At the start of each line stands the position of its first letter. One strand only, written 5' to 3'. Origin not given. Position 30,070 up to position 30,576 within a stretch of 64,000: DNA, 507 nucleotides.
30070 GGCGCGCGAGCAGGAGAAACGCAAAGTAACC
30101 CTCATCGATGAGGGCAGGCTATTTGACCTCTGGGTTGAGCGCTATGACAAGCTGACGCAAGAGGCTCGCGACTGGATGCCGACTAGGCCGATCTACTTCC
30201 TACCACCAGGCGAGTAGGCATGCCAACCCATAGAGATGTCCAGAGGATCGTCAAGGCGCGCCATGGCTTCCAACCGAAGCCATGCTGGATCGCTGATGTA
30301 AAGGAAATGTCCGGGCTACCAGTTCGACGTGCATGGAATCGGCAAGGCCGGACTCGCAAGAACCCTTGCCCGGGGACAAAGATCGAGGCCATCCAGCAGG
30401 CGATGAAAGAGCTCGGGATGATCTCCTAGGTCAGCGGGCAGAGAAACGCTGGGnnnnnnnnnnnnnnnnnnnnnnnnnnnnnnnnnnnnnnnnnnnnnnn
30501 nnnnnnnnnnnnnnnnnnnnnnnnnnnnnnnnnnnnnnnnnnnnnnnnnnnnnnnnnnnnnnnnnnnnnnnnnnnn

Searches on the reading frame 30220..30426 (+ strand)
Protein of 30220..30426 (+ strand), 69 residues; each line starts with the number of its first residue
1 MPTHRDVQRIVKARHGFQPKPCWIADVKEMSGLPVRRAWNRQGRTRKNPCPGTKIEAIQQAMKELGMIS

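Call 29: search_protein_families(library=padloc, proteins=[window:30220-30426:+], max_evalue=0.01)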
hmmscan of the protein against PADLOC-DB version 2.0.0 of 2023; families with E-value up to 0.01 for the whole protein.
window:30220-30426:+ (69 aa): 0 families

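Call 30: search_protein_families(library=pfam, proteins=[window:30220-30426:+], max_evalue=0.01)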
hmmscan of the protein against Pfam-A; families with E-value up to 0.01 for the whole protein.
window:30220-30426:+ (69 aa): 0 families

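Call 69: find_homologous_proteins(query=window:30220-30426:+, max_evalue=0.001)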
Query window:30220-30426:+ (69 aa): 2 proteins with E <= 0.001 among 2 candidates.
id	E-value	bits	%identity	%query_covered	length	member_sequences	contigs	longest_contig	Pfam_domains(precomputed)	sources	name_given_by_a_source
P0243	3.9e-41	155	100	100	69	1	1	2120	-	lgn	-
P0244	1.4e-18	84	57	91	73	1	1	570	-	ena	-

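Call 70: find_encoding_contigs(protein=P0243, flank=5000, max_places=3)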
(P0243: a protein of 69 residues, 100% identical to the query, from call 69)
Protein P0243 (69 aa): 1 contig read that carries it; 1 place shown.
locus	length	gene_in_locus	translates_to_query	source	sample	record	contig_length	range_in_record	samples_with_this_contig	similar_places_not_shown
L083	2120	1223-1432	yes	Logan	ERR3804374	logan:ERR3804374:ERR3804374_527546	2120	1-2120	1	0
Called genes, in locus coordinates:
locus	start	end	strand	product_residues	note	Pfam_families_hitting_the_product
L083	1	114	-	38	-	?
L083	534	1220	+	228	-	PF04471:Mrr_cat, PF22722:NA-iREase1 (weak)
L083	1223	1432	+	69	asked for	-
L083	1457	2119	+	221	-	?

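Call 78: search_protein_families(library=phrogs, proteins=[window:30220-30426:+], max_evalue=0.001)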
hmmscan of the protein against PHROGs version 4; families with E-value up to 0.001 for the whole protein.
window:30220-30426:+ (69 aa): 1 family
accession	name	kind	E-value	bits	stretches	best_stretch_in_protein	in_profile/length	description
phrog_27283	-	unknown function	7.3e-18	65.6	1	3-68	2-68/69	-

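Call 79: search_dna_similar(query=window:30220-30426:+, collection=phages, mode=protein, max_evalue=0.001, max_rows=15)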
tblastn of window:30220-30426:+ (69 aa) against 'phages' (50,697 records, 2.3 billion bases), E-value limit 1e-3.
No match.

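Call 80: search_dna_similar(query=window:30220-30426:+, collection=plasmids, mode=protein, max_evalue=0.001, max_rows=15)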
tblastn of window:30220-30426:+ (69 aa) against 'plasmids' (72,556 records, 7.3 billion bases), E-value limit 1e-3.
Records with a match: 11; places in all: 11; records where one place covers at least 80% of the query: 9.
Best place of each record, by identity: <60% 11.
By first word of the organism name: Burkholderia 7; Paraburkholderia 1; Thalassospira 1; Escherichia 1; Tenericutes 1.
By predicted mobility (MOB-suite, as given by PLSDB): conjugative 6; non-mobilizable 4; mobilizable 1.
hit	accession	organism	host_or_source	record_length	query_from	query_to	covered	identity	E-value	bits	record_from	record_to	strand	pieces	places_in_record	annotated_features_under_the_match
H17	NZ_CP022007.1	Burkholderia gladioli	cell culture,gladiolus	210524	3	68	96%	45.5%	1e-8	56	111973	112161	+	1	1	none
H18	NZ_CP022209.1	Burkholderia gladioli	Environment,environmental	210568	3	68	96%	45.5%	1e-8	56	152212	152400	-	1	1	none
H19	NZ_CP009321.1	Burkholderia gladioli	Plant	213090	3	68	96%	45.5%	1e-8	56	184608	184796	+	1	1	none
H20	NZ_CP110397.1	Paraburkholderia sp. D15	lichen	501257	1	68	99%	41.2%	3e-9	57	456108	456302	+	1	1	hypothetical protein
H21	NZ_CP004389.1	Thalassospira xiamenensis M-5 = DSM 17429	surface seawater from the sea close to ...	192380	1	68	99%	40.6%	5e-8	54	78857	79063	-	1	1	none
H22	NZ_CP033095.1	Escherichia coli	pig feces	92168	1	66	96%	41.8%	4e-7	52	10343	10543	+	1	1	none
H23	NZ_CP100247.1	Burkholderia glumae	cell culture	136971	1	68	99%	39.7%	2e-8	55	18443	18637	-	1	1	none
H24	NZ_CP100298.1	Burkholderia glumae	cell culture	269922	1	68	99%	39.7%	2e-8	55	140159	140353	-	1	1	none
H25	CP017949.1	Tenericutes bacterium MO-XQ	Cell culture,subseafloor sediment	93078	1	68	99%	34.8%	7e-8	54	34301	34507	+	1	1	hypothetical protein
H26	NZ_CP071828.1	Burkholderia anthina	pure culture,RoundUp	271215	1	37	54%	51.4%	5e-6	49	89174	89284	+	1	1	hypothetical protein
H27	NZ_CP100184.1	Burkholderia glumae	cell culture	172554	3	38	52%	50.0%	1e-4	45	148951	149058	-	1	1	none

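Call 81: get_annotated_region(hit=H20, flank=3000)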
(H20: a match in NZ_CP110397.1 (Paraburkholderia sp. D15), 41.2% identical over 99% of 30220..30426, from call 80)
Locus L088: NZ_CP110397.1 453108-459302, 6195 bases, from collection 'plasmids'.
description: Paraburkholderia sp. D15 plasmid pla, complete sequence
organism: Paraburkholderia sp. D15 (NCBI taxid 2880218)
taxonomy: Bacteria; Pseudomonadota; Betaproteobacteria; Burkholderiales; Burkholderiaceae; Paraburkholderia; Paraburkholderia sp. D15
host: -; source: lichen; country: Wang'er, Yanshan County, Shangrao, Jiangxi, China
typing (MOB-suite, as given by PLSDB): non-mobilizable
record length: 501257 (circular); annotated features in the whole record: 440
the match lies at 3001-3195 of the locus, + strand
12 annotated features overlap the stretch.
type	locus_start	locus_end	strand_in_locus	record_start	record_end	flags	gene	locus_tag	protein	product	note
CDS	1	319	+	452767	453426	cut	-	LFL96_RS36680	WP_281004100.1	site-specific integrase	GO:0015074 - DNA integration [Evidence IEA]; GO:0006310 - DNA recombination [Evidence IEA]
CDS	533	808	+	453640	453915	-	-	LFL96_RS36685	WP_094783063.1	ribbon-helix-helix protein, CopG family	GO:0006355 - regulation of DNA-templated transcription [Evidence IEA]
CDS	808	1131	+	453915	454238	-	-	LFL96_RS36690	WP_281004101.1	type II toxin-antitoxin system RelE/ParE family toxin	GO:0030541 - plasmid partitioning [Evidence IEA]; GO:0051290 - protein heterotetramerization [Evidence IEA]; GO:0009432 ...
CDS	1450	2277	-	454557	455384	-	-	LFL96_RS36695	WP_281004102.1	hypothetical protein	-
CDS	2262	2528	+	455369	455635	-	-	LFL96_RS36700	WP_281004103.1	hypothetical protein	-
CDS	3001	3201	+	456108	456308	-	-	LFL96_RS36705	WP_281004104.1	hypothetical protein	-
CDS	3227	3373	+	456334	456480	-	-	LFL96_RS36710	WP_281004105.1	hypothetical protein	-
CDS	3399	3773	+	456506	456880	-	-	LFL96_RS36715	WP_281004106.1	hypothetical protein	-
CDS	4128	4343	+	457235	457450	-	-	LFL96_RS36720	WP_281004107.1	hypothetical protein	-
CDS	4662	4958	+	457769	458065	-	-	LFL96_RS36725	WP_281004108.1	hypothetical protein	-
CDS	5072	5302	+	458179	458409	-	-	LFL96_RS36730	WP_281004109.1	hypothetical protein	-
CDS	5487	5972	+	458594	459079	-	-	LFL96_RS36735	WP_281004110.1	hypothetical protein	-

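Call 82: get_annotated_region(hit=H22, flank=3000)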
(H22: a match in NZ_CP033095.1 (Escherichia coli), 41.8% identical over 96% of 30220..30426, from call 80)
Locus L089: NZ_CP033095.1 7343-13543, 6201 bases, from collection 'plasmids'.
description: Escherichia coli strain CP53 plasmid pCP53-92k, complete sequence
organism: Escherichia coli (NCBI taxid 562)
taxonomy: Bacteria; Pseudomonadota; Gammaproteobacteria; Enterobacterales; Enterobacteriaceae; Escherichia; Escherichia coli
host: -; source: pig feces; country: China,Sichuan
typing (MOB-suite, as given by PLSDB): non-mobilizable; replicon IncY
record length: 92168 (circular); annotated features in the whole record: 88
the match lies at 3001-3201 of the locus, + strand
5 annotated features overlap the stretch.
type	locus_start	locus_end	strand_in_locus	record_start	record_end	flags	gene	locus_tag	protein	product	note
CDS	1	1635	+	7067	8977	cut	-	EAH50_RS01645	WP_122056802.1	site-specific integrase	GO:0015074 - DNA integration [Evidence IEA]; GO:0006310 - DNA recombination [Evidence IEA]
CDS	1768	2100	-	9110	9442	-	-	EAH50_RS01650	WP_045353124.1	NIPSNAP family containing protein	-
CDS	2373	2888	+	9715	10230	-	-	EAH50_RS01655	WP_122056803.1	hypothetical protein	-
CDS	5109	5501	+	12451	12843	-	-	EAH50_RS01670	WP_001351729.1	isochorismatase family cysteine hydrolase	-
CDS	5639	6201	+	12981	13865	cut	-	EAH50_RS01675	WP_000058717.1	EamA family transporter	-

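Call 83: get_annotated_region(hit=H25, flank=3000)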
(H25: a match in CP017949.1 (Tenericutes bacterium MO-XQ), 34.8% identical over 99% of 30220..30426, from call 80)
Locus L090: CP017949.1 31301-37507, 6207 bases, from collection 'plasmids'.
description: Tenericutes bacterium MO-XQ plasmid, complete sequence
organism: Tenericutes bacterium MO-XQ (NCBI taxid 1911684)
taxonomy: Bacteria; Mycoplasmatota; ; ; ; ; Tenericutes bacterium MO-XQ
host: -; source: Cell culture,subseafloor sediment; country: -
typing (MOB-suite, as given by PLSDB): non-mobilizable
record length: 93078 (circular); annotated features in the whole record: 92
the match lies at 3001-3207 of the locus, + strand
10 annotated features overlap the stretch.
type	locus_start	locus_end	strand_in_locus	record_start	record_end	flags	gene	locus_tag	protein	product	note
CDS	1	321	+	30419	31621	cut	-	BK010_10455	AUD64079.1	DNA modification methylase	-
CDS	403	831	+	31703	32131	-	-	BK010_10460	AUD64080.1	hypothetical protein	-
CDS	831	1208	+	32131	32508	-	-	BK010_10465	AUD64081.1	hypothetical protein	-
CDS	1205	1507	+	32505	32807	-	-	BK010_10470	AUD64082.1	hypothetical protein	-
CDS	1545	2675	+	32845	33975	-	-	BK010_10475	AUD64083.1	methionine adenosyltransferase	-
CDS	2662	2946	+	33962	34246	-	-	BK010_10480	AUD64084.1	hypothetical protein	-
CDS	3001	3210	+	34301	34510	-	-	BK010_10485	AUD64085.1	hypothetical protein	-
CDS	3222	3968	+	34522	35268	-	-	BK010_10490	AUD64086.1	hypothetical protein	-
CDS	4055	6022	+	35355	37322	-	-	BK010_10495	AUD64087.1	hypothetical protein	-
CDS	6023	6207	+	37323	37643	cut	-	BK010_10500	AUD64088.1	hypothetical protein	-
